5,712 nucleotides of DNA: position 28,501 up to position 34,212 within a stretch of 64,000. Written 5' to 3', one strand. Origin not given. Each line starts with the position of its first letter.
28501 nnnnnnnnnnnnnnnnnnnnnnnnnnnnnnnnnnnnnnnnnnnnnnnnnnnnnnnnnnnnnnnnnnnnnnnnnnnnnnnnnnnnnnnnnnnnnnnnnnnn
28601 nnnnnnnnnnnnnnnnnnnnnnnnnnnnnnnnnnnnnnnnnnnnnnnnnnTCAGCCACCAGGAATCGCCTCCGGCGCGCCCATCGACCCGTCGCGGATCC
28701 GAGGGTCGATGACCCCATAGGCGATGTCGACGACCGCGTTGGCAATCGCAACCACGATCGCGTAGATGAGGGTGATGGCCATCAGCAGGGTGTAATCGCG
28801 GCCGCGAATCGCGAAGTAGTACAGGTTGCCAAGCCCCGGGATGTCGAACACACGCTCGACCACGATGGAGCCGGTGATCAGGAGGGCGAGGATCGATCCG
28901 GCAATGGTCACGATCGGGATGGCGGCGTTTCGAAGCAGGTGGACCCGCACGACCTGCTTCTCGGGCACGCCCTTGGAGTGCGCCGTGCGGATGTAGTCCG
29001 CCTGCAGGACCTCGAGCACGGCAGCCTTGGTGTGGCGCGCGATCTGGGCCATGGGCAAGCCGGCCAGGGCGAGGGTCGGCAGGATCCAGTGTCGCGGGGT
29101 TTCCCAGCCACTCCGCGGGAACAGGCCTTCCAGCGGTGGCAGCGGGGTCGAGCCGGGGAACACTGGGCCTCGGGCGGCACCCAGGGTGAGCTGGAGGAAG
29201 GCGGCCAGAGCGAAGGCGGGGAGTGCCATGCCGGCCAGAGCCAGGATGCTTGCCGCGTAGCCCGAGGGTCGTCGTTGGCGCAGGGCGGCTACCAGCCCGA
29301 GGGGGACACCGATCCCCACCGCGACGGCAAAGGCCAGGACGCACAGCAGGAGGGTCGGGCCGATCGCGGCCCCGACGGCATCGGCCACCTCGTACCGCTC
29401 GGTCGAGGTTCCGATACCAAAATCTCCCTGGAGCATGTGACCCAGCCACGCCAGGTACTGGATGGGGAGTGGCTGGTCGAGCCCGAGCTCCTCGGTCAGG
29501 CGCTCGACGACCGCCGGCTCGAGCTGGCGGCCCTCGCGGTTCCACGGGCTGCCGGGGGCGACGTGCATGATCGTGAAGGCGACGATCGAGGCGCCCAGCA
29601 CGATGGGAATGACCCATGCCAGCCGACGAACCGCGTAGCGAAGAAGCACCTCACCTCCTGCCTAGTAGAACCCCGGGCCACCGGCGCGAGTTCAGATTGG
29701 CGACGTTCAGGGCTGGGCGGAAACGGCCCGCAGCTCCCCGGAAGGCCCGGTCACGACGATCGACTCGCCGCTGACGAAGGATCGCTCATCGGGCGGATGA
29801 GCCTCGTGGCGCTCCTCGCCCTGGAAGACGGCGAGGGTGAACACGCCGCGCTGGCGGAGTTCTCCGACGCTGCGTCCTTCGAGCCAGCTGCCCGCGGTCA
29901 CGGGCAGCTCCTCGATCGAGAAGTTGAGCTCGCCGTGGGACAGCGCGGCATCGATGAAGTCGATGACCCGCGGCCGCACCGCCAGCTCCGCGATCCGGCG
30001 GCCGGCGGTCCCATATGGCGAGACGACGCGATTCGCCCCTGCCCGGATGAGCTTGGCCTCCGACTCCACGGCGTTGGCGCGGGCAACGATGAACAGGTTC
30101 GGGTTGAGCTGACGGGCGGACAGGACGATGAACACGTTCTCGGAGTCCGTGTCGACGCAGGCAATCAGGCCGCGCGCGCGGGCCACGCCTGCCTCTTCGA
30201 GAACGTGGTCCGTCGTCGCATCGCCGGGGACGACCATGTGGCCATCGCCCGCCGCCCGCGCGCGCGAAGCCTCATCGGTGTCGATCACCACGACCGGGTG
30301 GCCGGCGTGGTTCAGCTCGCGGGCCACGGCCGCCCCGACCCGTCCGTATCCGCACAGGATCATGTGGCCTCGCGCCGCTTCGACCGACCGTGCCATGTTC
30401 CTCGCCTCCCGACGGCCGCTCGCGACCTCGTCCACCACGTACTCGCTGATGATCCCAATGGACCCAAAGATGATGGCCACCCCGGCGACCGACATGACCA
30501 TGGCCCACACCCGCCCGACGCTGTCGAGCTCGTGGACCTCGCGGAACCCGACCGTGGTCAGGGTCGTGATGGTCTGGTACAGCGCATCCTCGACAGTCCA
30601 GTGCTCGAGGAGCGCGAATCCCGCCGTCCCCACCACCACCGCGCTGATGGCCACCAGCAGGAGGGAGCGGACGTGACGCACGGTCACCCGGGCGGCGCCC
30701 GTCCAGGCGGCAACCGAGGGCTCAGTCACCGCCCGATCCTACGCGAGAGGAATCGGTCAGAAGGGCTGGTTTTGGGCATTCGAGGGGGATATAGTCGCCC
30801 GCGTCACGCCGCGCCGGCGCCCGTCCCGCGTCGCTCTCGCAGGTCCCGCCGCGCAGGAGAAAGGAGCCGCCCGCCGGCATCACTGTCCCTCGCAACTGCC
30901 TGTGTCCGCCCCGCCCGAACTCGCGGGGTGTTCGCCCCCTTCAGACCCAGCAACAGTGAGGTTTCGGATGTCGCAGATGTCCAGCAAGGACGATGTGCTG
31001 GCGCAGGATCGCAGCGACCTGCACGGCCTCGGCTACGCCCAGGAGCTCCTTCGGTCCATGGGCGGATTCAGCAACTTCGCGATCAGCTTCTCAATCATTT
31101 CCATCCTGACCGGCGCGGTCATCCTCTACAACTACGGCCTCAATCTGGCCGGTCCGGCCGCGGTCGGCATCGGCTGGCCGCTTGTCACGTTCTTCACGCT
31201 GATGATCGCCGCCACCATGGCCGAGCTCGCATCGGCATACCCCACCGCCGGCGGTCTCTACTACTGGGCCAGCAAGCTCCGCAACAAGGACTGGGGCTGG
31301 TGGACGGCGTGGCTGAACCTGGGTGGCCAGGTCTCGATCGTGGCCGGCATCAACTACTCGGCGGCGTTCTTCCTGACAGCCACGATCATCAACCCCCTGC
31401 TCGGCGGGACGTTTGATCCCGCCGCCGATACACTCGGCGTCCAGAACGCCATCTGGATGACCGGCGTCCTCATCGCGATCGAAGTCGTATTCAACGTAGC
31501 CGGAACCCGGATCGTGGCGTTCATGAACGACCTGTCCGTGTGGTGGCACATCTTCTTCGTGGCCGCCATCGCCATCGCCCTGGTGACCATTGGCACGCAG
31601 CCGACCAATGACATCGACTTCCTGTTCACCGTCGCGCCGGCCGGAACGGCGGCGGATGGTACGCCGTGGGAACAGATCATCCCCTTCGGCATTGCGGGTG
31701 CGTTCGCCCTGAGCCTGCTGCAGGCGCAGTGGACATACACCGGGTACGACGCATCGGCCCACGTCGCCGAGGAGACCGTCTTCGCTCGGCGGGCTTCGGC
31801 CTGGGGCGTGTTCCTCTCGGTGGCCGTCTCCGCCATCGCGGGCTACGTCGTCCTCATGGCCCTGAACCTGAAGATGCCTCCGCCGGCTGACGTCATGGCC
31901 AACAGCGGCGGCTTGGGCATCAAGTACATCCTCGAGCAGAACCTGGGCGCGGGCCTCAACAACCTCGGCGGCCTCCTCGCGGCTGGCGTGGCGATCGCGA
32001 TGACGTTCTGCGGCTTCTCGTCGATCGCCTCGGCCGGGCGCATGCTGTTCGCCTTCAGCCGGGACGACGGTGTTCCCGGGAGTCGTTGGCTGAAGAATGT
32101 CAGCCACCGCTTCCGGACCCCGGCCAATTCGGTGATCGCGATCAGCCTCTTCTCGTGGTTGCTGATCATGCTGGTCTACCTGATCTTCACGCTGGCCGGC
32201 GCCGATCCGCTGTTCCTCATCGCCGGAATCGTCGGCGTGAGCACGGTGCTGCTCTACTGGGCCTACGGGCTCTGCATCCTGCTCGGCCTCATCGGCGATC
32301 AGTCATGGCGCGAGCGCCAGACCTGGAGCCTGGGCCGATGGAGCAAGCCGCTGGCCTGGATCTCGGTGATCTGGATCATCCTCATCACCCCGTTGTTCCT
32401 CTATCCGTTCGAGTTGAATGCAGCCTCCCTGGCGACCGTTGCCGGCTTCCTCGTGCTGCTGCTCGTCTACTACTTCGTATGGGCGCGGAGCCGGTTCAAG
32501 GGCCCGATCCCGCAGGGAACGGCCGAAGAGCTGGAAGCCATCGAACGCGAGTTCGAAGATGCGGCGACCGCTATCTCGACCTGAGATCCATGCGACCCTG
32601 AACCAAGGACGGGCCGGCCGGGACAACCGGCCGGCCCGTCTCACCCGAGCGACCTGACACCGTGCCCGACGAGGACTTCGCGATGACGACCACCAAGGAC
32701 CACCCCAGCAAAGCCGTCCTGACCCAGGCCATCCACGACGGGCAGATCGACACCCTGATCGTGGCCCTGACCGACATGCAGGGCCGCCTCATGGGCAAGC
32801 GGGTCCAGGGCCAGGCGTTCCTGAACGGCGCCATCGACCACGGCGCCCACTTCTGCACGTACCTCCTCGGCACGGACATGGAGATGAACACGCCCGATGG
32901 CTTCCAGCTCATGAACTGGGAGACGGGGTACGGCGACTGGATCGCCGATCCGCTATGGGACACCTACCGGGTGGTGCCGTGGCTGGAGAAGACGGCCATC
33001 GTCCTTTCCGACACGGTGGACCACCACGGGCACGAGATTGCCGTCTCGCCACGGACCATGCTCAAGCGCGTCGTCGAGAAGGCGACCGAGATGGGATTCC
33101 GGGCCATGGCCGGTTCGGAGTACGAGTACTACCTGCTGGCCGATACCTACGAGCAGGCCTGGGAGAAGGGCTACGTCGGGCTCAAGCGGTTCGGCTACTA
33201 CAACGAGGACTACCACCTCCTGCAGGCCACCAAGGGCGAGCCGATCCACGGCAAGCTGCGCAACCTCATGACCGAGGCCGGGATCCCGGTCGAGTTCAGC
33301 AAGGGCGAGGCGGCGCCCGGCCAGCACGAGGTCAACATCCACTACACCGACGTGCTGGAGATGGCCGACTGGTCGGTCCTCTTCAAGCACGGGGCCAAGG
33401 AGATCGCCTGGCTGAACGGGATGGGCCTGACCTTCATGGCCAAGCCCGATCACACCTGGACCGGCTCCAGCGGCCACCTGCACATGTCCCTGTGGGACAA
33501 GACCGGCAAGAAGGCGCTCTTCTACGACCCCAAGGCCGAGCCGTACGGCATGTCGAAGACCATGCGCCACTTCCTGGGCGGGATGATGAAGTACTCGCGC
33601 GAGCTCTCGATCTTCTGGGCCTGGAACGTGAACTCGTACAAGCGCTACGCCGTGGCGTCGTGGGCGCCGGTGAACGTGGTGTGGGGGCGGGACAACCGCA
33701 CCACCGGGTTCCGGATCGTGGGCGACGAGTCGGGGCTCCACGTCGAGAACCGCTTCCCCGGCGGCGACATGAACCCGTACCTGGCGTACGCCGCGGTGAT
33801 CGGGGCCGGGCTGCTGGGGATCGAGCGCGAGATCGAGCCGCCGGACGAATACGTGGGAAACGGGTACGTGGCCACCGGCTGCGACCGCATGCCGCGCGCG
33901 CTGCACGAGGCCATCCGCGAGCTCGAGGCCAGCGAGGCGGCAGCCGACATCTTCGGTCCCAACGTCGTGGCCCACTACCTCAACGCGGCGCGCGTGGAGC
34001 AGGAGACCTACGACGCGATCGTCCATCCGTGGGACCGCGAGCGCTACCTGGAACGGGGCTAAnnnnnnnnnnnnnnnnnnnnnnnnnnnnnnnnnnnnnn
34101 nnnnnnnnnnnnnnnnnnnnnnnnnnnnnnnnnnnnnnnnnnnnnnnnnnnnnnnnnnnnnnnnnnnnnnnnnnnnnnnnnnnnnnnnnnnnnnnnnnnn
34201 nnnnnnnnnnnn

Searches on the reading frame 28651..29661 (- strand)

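Call 51: search_protein_families(library=pfam, proteins=[window:28651-29661:-], max_evalue=0.00001)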
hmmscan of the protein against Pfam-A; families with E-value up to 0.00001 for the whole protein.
window:28651-29661:- (336 aa): 2 families
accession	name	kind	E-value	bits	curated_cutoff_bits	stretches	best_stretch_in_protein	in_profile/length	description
PF00528.27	BPD_transp_1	-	2.4e-35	122.4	26.4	1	118-323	1-183/184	Binding-protein-dependent transport system inner membrane component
PF19300.4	BPD_transp_1_N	-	2e-08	34.8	23.8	1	6-79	1-75/114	Binding-prot-dependent transport system membrane comp, N-term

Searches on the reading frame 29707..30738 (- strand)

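Call 51: search_protein_families(library=pfam, proteins=[window:29707-30738:-], max_evalue=0.00001)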
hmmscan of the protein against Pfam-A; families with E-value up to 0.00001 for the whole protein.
window:29707-30738:- (343 aa): 3 families
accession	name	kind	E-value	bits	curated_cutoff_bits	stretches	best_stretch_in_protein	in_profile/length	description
PF02254.24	TrkA_N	-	1.1e-34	119.7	23.8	1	127-241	2-116/116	TrkA-N domain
PF07885.22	Ion_trans_2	-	1.9e-09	37.7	22.5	1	30-102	3-78/79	Ion channel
PF02080.26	TrkA_C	-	1.4e-08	35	27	1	276-340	2-67/71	TrkA-C domain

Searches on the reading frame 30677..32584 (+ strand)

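Call 51: search_protein_families(library=pfam, proteins=[window:30677-32584:+], max_evalue=0.00001)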
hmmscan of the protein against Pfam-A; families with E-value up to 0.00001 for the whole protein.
window:30677-32584:+ (635 aa): 2 families
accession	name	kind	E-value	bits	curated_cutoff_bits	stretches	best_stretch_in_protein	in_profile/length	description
PF13520.12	AA_permease_2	-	6.8e-43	147.6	27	1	130-579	3-409/427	Amino acid permease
PF00324.27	AA_permease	-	5.6e-17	62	24.6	1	146-601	14-456/470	Amino acid permease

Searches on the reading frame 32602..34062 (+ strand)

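Call 51: search_protein_families(library=pfam, proteins=[window:32602-34062:+], max_evalue=0.00001)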
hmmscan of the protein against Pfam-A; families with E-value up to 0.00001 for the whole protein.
window:32602-34062:+ (486 aa): 1 family
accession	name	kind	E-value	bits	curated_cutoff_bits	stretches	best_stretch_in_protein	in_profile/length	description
PF00120.29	Gln-synt_C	-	4.4e-96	322.4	24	1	148-482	2-344/344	Glutamine synthetase, catalytic domain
